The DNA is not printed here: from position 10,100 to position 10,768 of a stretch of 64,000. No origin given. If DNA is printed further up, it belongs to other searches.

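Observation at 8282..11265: Three-gene operon: TonB-dependent receptor, MerT-like membrane protein and an HxD...H cytoplasmic protein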

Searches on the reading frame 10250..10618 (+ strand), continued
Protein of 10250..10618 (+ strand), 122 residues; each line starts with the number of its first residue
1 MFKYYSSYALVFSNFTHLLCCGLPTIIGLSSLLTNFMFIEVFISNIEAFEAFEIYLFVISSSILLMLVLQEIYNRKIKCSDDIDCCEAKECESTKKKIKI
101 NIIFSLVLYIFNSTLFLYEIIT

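Call 41: find_encoding_contigs(protein=P0181, flank=7000, max_places=2)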
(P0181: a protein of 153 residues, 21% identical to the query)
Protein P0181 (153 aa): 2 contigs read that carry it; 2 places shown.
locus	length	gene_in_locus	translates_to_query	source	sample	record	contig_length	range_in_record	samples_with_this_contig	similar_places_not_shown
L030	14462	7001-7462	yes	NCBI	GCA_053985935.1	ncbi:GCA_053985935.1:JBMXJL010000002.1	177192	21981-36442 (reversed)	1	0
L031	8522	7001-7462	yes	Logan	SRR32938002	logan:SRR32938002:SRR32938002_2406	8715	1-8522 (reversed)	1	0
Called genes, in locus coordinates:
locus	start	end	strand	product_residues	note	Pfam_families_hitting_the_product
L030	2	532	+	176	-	PF25087:GMPPB_C (faint), PF00132:Hexapep (faint)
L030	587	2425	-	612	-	PF07167:PhaC_N, PF00561:Abhydrolase_1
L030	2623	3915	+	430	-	PF03447:NAD_binding_3, PF00742:Homoserine_dh, PF01842:ACT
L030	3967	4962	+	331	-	PF03320:FBPase_glpX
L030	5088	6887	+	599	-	PF01368:DHH, PF02272:DHHA1, PF17768:RecJ_OB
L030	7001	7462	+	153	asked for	-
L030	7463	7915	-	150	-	PF01502:PRA-CH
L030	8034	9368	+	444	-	PF00270:DEAD, PF04851:ResIII (weak), PF00271:Helicase_C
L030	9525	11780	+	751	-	PF04453:LptD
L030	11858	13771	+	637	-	PF03600:CitMHS, PF02080:TrkA_C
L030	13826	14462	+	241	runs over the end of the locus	-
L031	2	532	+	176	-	PF25087:GMPPB_C (faint), PF00132:Hexapep (faint)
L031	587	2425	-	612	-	PF07167:PhaC_N, PF00561:Abhydrolase_1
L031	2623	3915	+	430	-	PF03447:NAD_binding_3, PF00742:Homoserine_dh, PF01842:ACT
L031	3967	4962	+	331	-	PF03320:FBPase_glpX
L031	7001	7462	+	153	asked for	-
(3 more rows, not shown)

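Call 42: find_encoding_contigs(protein=P0195, flank=7000, max_places=2)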
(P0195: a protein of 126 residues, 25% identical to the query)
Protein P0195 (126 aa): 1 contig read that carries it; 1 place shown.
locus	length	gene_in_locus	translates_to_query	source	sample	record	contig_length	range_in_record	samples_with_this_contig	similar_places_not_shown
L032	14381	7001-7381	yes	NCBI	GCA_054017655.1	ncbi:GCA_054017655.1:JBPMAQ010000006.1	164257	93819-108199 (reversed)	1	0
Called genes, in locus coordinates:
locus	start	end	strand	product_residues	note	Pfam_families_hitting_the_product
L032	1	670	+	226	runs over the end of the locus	-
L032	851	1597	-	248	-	-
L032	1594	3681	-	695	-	PF17191:RecG_wedge, PF00270:DEAD, PF04851:ResIII, PF00271:Helicase_C, PF19833:RecG_dom3_C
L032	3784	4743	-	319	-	-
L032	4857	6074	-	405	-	PF00764:Arginosuc_synth, PF20979:Arginosuc_syn_C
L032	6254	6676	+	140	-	PF00334:NDK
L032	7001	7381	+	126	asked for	-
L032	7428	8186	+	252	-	-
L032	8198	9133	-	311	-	-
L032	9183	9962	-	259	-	PF03372:Exo_endo_phos, PF14529:Exo_endo_phos_2 (faint)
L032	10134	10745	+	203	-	PF00163:Ribosomal_S4, PF01479:S4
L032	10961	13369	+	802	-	PF02190:LON_substr_bdg, PF08298:AAA_PrkA (weak), PF00004:AAA, PF07728:AAA_5 (weak), PF22667:Lon_lid, PF05362:Lon_C, PF13541:ChlI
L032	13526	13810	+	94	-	PF00216:Bac_DNA_binding, PF18291:HU-HIG (weak)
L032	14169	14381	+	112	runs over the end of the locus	-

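Call 46: search_solved_structures(query=A2, max_evalue=10, show_alignments=3)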
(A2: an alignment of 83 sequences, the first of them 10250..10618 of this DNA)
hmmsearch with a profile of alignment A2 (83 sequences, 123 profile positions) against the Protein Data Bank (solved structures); distinct sequences matched with E-value up to 10: 2.
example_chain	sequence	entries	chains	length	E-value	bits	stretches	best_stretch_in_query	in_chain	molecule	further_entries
8qkd_A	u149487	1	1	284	0.061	16.4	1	45-99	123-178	sc-CC-5-24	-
8wfs_a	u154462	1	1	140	0.59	13.2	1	21-56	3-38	Platelet glycoprotein Ib alpha chain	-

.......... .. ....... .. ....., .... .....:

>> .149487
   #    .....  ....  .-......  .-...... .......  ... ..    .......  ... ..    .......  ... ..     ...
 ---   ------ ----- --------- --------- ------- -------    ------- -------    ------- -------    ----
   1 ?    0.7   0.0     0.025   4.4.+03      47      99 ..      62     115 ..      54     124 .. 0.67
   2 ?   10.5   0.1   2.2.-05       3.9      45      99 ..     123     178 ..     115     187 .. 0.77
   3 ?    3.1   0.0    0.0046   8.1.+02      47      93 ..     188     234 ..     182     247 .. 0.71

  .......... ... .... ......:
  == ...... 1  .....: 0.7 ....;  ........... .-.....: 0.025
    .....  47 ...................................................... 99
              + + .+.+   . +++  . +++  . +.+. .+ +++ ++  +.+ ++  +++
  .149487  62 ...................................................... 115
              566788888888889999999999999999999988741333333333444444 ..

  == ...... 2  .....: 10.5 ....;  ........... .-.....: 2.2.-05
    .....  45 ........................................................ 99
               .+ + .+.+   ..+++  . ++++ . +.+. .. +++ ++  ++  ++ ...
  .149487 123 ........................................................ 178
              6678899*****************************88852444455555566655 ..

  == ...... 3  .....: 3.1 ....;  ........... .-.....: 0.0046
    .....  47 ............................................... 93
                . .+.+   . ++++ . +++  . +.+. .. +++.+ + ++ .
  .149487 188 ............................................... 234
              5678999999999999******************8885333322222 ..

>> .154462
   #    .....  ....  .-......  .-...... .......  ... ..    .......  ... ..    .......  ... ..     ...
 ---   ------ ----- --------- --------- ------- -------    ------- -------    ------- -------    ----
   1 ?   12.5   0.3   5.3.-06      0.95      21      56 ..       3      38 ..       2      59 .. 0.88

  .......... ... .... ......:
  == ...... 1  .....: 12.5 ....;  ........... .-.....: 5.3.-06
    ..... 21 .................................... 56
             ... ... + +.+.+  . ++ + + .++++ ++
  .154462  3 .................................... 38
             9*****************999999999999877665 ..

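Call 81: search_protein_families(library=ncbifam, alignment_id=A2, max_evalue=0.05)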
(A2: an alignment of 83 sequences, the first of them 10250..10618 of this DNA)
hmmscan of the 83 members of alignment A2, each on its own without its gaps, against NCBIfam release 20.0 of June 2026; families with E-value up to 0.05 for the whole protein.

A. member 1, window:10250-10618:+ (122 aa): 1 family
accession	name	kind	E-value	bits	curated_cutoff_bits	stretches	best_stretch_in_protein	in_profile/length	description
NF010314.2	PRK13751.2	equivalog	0.0051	16.9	150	1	33-108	31-103/116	mercuric ion transporter MerT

B. families by the number of members that match (of 83 scanned): 38 families (the first 25 are shown)
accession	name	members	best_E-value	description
NF033556.1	MerTP_fusion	23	2.6e-06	mercuric transport protein MerTP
TIGR03943.1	TIGR03943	7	0.0022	TIGR03943 family putative permease subunit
NF010314.2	PRK13751.2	5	2.9e-05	mercuric ion transporter MerT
NF038142.1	exosort_XrtW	2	0.00071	exosortase W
TIGR04370.1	glyco_rpt_poly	2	0.0039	oligosaccharide repeat unit polymerase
NF045683.1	MerT_CopZ_Se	2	0.0054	MerT/CopZ fusion-like heavy metal transport selenoprotein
TIGR04289.1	heavy_Cys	2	0.014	eight-cysteine-cluster domain-containing protein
NF052597.1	FILTED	2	0.043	FILTED domain-containing surface protein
NF002924.0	PRK03562.1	1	0.0022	glutathione-regulated potassium-efflux system protein KefC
NF004285.1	PRK05696.1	1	0.0028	flagellar basal body-associated protein FliL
NF007454.0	PRK10019.1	1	0.0035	nickel/cobalt efflux transporter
NF050066.1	LPSTprtrPglK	1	0.0037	BC-type lipopolysaccharide transporter PglK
NF052222.1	UridTportUriT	1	0.0051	uridine transporter UriT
NF047981.1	RC1041_fam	1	0.0057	RC1041 family protein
NF047873.1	ZrgA_Zn_trans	1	0.0058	zinc uptake protein ZrgA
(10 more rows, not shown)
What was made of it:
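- On MerT family (PF02411 / NF010314): Of 83 family members, 23 hit MerTP and 5 hit MerT, all far below cut-off (call 81).
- Of 83 members, 23 hit MerTP and 5 hit MerT HMMs, all below threshold (call 81).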

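Call 82: search_protein_families(library=pfam, alignment_id=A2, max_evalue=0.05)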
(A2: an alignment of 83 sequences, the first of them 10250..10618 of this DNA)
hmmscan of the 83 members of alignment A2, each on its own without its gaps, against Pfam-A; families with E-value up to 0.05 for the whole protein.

A. member 1, window:10250-10618:+ (122 aa): 0 families

B. families by the number of members that match (of 83 scanned): 40 families (the first 25 are shown)
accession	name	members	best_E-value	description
PF09323.15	DUF1980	7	0.001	DUF1980 N-terminal domain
PF07127.16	Nodulin_late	4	0.0016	Late nodulin domain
PF02411.20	MerT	3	0.0024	MerT mercuric transport protein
PF05767.17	Pox_A14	1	0.00086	Poxvirus virion envelope protein A14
PF06550.16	SPP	1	0.0028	Signal-peptide peptidase, presenilin aspartyl protease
PF19507.4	DUF6041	1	0.0032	Family of unknown function (DUF6041)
PF08592.16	Anthrone_oxy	1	0.0051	Anthrone oxygenase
PF19554.4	DUF6077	1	0.0056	Family of unknown function (DUF6077)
PF10311.14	Ilm1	1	0.0072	Increased loss of mitochondrial DNA protein 1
PF10348.14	DUF2427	1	0.01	Domain of unknown function (DUF2427)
PF11027.13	DUF2615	1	0.014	Protein of unknown function (DUF2615)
PF03203.19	MerC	1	0.015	MerC mercury resistance protein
PF05552.17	MS_channel_1st_1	1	0.015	Mechanosensitive ion channel, conserved TM helix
PF13134.11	DUF3948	1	0.015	Protein of unknown function (DUF3948)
PF03350.21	UPF0114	1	0.017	Uncharacterized protein family, UPF0114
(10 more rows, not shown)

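Call 90: find_encoding_contigs(protein=P0186, flank=6000, max_places=2)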
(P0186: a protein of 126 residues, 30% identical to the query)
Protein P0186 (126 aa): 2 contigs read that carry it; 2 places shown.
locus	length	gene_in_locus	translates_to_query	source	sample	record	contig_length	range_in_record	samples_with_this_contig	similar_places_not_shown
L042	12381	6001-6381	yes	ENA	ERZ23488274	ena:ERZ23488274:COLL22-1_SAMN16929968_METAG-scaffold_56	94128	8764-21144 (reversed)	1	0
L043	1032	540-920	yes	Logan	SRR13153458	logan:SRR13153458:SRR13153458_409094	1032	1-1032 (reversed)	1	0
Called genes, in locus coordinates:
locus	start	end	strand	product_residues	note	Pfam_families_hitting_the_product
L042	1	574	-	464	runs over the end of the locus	PF02233:PNTB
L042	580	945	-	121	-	PF12769:PNTB_4TM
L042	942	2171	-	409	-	PF05222:AlaDh_PNT_N, PF01262:AlaDh_PNT_C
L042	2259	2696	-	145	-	PF07370:DUF1489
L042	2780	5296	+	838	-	PF02563:Poly_export (weak), PF22461:SLBB_2, PF10531:SLBB, PF06251:Caps_syn_GfcC_C (weak)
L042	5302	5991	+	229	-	PF00535:Glycos_transf_2 (faint)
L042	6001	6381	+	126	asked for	-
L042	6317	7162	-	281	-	PF00535:Glycos_transf_2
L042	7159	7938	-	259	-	-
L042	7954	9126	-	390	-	PF13439:Glyco_transf_4, PF13579:Glyco_trans_4_4, PF00534:Glycos_transf_1, PF13692:Glyco_trans_1_4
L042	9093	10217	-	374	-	-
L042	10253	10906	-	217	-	-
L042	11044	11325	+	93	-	-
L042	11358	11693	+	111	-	-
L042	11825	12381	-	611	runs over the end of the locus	PF07693:KAP_NTPase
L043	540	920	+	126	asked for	-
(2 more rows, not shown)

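Call 91: find_encoding_contigs(protein=P0151, flank=6000, max_places=2)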
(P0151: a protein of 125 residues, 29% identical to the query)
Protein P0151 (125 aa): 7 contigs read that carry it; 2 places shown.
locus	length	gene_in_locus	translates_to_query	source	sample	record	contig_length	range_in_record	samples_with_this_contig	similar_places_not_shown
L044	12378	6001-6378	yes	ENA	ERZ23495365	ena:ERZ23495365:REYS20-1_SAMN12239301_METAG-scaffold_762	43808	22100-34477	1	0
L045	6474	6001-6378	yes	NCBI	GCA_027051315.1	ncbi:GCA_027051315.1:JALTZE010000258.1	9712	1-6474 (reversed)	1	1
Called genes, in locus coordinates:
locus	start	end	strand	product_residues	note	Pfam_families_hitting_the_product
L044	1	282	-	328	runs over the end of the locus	-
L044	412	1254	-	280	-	PF06280:fn3_5 (weak)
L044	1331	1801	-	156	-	PF14352:DUF4402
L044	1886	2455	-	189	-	-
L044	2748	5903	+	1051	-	PF07833:Cu_amine_oxidN1 (faint), PF13620:CarboxypepD_reg (faint), PF17210:SdrD_B (weak), PF17802:SpaA (weak)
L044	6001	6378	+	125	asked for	-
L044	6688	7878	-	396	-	PF04471:Mrr_cat (faint), PF06114:Peptidase_M78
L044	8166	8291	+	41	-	PF00444:Ribosomal_L36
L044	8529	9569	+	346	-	PF00022:Actin, PF06723:MreB_Mbl, PF11104:PilM_2 (faint), PF00012:HSP70, PF14450:FtsA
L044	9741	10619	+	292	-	PF04085:MreC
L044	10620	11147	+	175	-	-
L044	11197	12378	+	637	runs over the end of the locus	PF03717:PBP_dimer, PF00905:Transpeptidase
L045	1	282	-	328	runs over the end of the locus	-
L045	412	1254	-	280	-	PF06280:fn3_5 (weak)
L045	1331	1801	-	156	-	PF14352:DUF4402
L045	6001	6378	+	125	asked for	-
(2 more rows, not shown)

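Call 92: find_encoding_contigs(protein=P0232, flank=6000, max_places=2)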
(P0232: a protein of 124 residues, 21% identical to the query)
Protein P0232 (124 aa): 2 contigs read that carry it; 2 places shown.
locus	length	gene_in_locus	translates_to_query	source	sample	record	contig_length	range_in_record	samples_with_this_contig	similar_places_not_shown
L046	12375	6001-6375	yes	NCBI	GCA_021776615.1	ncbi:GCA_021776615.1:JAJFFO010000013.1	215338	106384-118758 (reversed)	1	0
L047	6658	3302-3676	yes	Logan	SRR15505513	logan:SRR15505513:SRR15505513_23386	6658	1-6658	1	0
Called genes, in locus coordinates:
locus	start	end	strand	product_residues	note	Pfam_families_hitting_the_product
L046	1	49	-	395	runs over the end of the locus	PF00108:Thiolase_N, PF22691:Thiolase_C_1 (faint), PF02803:Thiolase_C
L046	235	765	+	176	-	-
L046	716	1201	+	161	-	PF00583:Acetyltransf_1, PF13673:Acetyltransf_10, PF13420:Acetyltransf_4, PF13508:Acetyltransf_7, PF08445:FR47 (weak)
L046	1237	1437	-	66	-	PF07311:Dodecin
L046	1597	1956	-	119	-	PF07027:DUF1318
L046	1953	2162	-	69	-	PF13617:Lipoprotein_19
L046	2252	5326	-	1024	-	PF11739:YdbH-like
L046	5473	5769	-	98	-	-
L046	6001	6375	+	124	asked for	-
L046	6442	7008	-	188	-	PF01557:FAA_hydrolase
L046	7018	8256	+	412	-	PF01757:Acyl_transf_3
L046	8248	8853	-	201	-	-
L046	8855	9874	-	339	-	PF00348:polyprenyl_synt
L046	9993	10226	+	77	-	PF09413:DUF2007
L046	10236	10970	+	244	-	PF05175:MTS, PF02390:Methyltransf_4 (weak), PF13847:Methyltransf_31, PF08241:Methyltransf_11, PF08242:Methyltransf_12 (weak), PF13649:Methyltransf_25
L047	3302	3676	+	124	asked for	-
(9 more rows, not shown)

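Call 98: find_related_loci(query=A4, collection=metagenome_contigs, flank=4000)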
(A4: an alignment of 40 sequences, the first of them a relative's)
Query A4 (125 aa) in metagenome_contigs; peptide patterns used: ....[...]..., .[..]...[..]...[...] (x = any residue, [..] = any of these).
132 stretches matched a pattern; 92 encode a relative of the query (tblastn E <= 1e-3); the best 80 are kept; 80 distinct loci.
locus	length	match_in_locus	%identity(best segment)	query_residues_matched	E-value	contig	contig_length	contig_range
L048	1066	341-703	48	1-121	6e-43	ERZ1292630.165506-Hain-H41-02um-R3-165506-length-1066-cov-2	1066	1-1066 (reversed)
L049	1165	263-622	48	1-120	2e-40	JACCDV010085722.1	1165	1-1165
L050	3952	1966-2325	52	1-120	5e-39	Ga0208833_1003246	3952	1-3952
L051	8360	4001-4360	45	1-120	2e-38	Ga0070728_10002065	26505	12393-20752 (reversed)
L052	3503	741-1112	46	1-125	2e-38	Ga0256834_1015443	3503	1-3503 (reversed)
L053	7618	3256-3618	48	1-121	8e-38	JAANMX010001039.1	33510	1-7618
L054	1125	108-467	48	1-120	6e-39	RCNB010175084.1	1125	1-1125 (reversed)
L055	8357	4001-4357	46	2-120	1e-37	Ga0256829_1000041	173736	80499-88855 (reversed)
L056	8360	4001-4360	47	1-120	2e-37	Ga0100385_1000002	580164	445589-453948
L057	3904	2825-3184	47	1-120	2e-37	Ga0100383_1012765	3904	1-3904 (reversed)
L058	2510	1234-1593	47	1-120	2e-37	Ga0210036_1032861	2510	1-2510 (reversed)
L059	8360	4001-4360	47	1-120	2e-37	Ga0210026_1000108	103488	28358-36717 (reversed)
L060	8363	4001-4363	43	1-121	3e-37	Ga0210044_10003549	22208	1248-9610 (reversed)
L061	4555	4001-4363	45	2-122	3e-37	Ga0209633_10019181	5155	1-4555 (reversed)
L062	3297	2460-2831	47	1-123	1e-37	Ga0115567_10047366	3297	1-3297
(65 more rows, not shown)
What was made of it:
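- Tried and rejected: A narrower alignment, A4, worked (call 98).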
